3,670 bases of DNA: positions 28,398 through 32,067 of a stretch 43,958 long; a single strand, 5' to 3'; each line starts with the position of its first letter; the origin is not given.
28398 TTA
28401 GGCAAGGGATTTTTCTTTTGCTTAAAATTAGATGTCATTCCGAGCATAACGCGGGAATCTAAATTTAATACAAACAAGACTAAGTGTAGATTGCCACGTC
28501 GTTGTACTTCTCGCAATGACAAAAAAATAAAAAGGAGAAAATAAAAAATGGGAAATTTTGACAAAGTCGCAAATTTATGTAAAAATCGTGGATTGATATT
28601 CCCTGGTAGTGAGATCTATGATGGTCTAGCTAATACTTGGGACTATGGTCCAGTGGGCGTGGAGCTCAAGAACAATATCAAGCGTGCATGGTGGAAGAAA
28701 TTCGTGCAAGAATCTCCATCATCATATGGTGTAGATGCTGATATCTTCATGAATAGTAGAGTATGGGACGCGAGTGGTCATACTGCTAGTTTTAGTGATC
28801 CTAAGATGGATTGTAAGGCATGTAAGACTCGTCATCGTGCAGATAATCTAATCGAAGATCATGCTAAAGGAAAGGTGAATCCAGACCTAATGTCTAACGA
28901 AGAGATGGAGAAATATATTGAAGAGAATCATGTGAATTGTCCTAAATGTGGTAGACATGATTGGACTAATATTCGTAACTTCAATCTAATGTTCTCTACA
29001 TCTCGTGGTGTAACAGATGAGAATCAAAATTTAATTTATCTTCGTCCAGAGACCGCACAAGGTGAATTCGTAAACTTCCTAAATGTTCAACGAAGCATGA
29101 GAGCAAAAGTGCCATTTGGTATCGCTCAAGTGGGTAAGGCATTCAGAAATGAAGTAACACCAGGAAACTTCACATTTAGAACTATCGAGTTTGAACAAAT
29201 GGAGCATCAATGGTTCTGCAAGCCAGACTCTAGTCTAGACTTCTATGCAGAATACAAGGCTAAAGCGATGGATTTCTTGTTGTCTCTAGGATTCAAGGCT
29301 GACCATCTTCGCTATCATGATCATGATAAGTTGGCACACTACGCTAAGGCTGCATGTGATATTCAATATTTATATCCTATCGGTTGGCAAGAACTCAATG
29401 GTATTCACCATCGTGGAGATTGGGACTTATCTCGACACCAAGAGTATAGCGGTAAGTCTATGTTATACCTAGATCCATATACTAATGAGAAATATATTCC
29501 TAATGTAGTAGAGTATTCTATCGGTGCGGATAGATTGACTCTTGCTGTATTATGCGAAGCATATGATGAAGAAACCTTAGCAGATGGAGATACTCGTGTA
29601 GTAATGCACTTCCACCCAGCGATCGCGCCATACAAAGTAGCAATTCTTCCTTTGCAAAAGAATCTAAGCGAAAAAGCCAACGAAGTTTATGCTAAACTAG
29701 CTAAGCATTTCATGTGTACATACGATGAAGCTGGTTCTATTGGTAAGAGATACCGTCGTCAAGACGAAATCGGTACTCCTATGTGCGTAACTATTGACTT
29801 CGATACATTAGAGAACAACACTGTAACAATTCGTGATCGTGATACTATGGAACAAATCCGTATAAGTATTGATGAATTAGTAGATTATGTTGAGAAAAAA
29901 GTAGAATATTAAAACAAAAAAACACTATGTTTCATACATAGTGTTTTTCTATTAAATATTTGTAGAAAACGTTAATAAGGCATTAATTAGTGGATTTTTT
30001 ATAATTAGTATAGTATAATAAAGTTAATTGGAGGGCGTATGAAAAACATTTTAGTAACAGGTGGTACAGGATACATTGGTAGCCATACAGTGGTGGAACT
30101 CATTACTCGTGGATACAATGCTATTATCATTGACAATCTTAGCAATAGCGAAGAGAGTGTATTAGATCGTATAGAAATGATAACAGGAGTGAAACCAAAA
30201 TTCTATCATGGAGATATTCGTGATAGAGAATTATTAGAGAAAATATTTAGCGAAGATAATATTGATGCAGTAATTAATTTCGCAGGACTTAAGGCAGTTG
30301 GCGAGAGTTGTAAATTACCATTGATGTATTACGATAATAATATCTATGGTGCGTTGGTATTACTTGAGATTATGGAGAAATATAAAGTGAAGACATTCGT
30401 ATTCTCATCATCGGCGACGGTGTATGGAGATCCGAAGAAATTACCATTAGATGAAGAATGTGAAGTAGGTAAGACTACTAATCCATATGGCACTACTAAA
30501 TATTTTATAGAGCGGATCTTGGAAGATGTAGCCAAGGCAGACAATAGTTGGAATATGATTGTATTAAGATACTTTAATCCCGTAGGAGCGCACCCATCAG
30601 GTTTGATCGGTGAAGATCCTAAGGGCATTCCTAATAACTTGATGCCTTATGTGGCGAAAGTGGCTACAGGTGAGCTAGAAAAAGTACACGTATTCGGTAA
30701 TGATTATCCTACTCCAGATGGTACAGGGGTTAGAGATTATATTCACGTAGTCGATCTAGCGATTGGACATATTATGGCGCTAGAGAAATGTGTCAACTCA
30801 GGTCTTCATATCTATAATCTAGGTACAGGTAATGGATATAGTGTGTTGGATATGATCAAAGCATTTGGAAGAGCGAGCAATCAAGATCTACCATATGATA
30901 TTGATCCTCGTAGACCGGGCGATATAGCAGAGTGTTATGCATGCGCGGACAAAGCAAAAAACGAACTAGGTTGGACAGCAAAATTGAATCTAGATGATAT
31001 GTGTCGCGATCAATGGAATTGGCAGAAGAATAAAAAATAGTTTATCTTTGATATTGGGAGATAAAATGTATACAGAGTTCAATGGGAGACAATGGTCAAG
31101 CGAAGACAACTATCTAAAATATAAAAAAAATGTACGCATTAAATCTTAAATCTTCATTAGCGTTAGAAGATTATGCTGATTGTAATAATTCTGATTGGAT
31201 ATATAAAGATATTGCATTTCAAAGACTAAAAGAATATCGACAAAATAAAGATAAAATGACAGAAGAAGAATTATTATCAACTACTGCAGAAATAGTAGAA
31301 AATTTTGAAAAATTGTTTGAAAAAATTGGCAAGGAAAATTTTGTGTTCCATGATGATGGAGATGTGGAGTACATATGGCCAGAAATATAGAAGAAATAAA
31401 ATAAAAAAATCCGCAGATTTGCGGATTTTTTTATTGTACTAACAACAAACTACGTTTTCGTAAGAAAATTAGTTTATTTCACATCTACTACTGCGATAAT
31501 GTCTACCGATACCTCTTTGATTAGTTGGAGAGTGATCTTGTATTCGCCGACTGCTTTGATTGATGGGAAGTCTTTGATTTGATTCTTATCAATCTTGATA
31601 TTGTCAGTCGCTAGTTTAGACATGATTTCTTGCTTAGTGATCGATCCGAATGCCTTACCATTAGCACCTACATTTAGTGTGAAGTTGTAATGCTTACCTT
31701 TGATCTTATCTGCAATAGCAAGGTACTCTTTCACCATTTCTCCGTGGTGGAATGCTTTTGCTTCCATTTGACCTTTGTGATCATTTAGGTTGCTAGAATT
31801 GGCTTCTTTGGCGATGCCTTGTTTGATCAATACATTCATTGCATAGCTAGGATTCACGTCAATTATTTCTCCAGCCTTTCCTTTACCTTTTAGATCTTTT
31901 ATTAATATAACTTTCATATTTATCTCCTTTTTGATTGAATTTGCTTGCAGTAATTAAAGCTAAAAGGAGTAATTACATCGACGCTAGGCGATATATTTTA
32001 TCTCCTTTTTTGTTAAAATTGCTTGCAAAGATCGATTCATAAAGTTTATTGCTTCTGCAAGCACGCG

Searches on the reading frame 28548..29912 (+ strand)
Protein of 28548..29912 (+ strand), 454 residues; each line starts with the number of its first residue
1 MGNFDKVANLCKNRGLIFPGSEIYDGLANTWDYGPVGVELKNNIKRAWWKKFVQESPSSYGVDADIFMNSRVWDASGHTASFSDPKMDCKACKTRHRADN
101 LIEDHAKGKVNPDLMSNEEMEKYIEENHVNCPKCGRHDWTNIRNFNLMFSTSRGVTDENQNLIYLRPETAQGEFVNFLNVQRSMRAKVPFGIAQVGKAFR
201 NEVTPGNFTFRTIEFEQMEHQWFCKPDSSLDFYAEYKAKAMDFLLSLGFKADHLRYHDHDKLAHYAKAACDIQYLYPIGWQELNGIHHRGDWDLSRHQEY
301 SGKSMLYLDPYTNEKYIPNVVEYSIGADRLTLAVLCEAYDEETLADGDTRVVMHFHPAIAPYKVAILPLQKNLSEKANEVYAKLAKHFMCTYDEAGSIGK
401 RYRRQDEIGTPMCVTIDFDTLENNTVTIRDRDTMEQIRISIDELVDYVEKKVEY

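Call 83: search_protein_families(library=pfam, proteins=[window:28548-29912:+], max_evalue=0.001)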
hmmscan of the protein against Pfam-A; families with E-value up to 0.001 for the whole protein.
window:28548-29912:+ (454 aa): 2 families
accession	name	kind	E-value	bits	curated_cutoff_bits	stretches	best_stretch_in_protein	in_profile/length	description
PF03129.25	HGTP_anticodon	-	9.7e-26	90.2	21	1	363-450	1-93/94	Anticodon binding domain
PF00587.30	tRNA-synt_2b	-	4.8e-10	40.2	29.3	1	155-334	3-175/179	tRNA synthetase class II core domain (G, H, P, S and T)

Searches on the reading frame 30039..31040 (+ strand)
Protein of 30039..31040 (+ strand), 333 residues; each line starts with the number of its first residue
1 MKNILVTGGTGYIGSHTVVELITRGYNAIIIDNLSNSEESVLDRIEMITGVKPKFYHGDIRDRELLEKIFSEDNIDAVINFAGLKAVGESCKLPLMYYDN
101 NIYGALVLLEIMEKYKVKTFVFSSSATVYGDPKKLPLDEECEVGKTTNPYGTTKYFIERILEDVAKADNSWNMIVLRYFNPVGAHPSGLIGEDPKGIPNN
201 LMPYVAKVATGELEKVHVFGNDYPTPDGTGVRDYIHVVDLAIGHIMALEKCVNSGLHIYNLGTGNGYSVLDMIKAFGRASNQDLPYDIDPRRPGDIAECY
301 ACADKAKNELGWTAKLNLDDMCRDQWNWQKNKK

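Call 83: search_protein_families(library=pfam, proteins=[window:30039-31040:+], max_evalue=0.001)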
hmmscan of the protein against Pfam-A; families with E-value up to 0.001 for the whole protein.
window:30039-31040:+ (333 aa): 10 families
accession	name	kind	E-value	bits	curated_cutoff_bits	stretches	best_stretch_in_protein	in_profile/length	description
PF16363.11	GDP_Man_Dehyd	-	1.6e-58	199.2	27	1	5-324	1-331/332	GDP-mannose 4,6 dehydratase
PF01370.27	Epimerase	-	2.7e-57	194.4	20.9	1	4-262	1-240/240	NAD dependent epimerase/dehydratase family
PF02719.21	Polysacc_synt_2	-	2.3e-16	60.3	20.2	1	4-184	1-174/293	Polysaccharide biosynthesis protein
PF01073.25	3Beta_HSD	-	1.4e-13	50.9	22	1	5-194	1-186/280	3-beta hydroxysteroid dehydrogenase/isomerase family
PF00106.31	adh_short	-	2.2e-08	34.2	26.6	1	2-92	1-95/195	short chain dehydrogenase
PF07993.18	NAD_binding_4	-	2.7e-08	33.7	20.1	1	6-177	1-203/258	Male sterility protein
PF08659.16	KR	-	2.7e-07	31.1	22.6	1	4-133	3-145/180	KR domain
PF04321.23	RmlD_sub_bind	-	3.8e-07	29.9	27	1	3-163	2-138/287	RmlD substrate binding domain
PF13460.12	NAD_binding_10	-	4.5e-05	23.8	27.2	1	8-137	1-111/184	NAD(P)H-binding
PF05368.20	NmrA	-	0.00023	21.3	27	1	2-125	3-107/298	NmrA-like family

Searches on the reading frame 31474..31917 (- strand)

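Call 83: search_protein_families(library=pfam, proteins=[window:31474-31917:-], max_evalue=0.001)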
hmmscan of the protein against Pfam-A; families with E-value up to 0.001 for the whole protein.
window:31474-31917:- (147 aa): 2 families
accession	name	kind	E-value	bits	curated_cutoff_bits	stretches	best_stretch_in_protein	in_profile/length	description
PF01281.25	Ribosomal_L9_N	-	3.7e-18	65.3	20.7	1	1-46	1-46/47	Ribosomal protein L9, N-terminal domain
PF03948.19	Ribosomal_L9_C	-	2.9e-17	63.3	23.2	1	65-143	3-83/86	Ribosomal protein L9, C-terminal domain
